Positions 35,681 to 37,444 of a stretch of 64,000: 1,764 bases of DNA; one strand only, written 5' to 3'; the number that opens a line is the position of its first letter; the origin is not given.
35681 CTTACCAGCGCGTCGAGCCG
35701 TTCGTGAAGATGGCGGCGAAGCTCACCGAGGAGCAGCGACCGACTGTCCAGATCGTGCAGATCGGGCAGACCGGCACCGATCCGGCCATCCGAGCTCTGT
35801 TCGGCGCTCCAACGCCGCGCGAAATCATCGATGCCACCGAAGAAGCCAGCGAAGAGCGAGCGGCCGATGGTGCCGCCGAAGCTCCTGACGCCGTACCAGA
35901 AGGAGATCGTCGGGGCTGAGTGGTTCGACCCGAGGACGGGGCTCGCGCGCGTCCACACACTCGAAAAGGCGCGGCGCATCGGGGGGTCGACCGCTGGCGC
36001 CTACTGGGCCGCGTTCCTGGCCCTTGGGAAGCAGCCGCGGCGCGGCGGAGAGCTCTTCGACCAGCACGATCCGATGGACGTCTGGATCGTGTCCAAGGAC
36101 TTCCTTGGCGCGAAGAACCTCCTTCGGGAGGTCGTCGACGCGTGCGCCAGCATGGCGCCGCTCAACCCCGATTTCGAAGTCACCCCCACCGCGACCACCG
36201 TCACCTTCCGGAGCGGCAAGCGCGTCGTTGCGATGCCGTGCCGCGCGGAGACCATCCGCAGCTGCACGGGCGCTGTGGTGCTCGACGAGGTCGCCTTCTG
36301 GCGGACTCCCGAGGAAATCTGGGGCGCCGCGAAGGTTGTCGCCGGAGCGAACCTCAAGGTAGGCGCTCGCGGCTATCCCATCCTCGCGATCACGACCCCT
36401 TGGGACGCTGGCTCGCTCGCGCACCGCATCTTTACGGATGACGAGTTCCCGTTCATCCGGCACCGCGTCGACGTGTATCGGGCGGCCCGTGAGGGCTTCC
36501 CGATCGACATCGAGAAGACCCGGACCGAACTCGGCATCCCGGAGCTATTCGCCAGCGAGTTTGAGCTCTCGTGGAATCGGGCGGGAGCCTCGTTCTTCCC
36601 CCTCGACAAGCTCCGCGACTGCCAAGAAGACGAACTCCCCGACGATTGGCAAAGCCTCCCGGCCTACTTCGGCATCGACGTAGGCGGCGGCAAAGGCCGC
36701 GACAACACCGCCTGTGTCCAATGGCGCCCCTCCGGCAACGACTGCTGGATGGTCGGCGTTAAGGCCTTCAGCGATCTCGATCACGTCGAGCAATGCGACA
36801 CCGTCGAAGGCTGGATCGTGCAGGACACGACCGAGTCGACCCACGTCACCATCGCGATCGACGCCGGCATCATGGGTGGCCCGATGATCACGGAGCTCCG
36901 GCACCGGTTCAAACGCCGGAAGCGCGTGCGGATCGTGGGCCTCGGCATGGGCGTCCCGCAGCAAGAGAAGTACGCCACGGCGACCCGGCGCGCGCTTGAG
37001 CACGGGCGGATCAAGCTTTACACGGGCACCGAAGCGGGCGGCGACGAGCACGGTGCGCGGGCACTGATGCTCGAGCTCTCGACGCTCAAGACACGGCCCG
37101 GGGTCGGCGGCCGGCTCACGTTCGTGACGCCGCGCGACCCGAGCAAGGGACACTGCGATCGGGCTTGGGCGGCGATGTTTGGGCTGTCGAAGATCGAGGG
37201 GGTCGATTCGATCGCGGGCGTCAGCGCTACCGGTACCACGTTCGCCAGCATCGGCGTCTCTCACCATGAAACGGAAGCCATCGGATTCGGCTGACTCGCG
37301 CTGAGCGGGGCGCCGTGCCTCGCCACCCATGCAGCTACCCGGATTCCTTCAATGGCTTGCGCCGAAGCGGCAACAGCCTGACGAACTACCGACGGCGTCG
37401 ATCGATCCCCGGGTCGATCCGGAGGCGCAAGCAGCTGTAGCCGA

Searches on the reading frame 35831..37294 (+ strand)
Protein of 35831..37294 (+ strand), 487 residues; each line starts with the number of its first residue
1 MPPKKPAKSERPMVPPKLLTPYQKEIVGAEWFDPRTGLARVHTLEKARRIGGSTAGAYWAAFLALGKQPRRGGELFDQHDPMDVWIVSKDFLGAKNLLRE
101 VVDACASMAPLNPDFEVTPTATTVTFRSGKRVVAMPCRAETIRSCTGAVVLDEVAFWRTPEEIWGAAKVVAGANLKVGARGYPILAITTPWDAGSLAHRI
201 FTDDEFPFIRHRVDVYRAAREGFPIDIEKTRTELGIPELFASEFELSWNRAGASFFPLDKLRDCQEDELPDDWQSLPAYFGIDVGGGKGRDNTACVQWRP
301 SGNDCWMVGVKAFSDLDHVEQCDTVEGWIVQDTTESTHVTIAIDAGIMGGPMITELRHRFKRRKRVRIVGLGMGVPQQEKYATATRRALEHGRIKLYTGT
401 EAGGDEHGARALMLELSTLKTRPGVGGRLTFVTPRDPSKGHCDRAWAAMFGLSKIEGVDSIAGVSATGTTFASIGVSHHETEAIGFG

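Call 55: search_dna_similar(query=window:35831-37294:+, collection=phages, mode=protein, max_rows=12)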
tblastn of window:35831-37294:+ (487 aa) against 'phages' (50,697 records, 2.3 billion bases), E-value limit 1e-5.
Records with a match: 6; places in all: 6; records where one place covers at least 80% of the query: 2.
Best place of each record, by identity: <60% 6.
By first word of the organism name: Rhodovulum 2; Pasteurella 1; Alteromonadaceae 1; Pelagibaca 1; Thiobacimonas 1.
By host as written in the record: Rhodovulum sp. P5 2; Pasteurella multocida 1; Alteromonadaceae 1; Pelagibaca abyssi JLT2014 1; Thiobacimonas profunda JLT2016 1.
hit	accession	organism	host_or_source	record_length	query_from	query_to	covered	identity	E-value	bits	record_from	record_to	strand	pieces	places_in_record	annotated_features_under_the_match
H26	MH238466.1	Pasteurella phage AFS-2018a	Pasteurella multocida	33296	18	453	90%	24.7%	2e-20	100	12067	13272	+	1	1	terminase large subunit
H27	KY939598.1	Alteromonadaceae phage B23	Alteromonadaceae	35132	9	452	91%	22.8%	3e-16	88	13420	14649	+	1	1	terminase large subunit | terminase small subunit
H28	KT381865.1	Pelagibaca phage vB_PeaS-P1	Pelagibaca abyssi JLT2014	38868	124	472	72%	24.7%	1e-17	92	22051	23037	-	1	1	terminase large subunit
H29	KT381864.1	Thiobacimonas phage vB_ThpS-P1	Thiobacimonas profunda JLT2016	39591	113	446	69%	25.7%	2e-16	89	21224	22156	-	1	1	terminase large subunit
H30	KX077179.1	Rhodovulum phage vB_RhkS_P1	Rhodovulum sp. P5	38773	121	286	34%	30.2%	5e-15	84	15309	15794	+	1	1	terminase large subunit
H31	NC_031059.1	Rhodovulum phage vB_RhkS_P1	Rhodovulum sp. P5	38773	121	286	34%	30.2%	5e-15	84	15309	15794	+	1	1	terminase large subunit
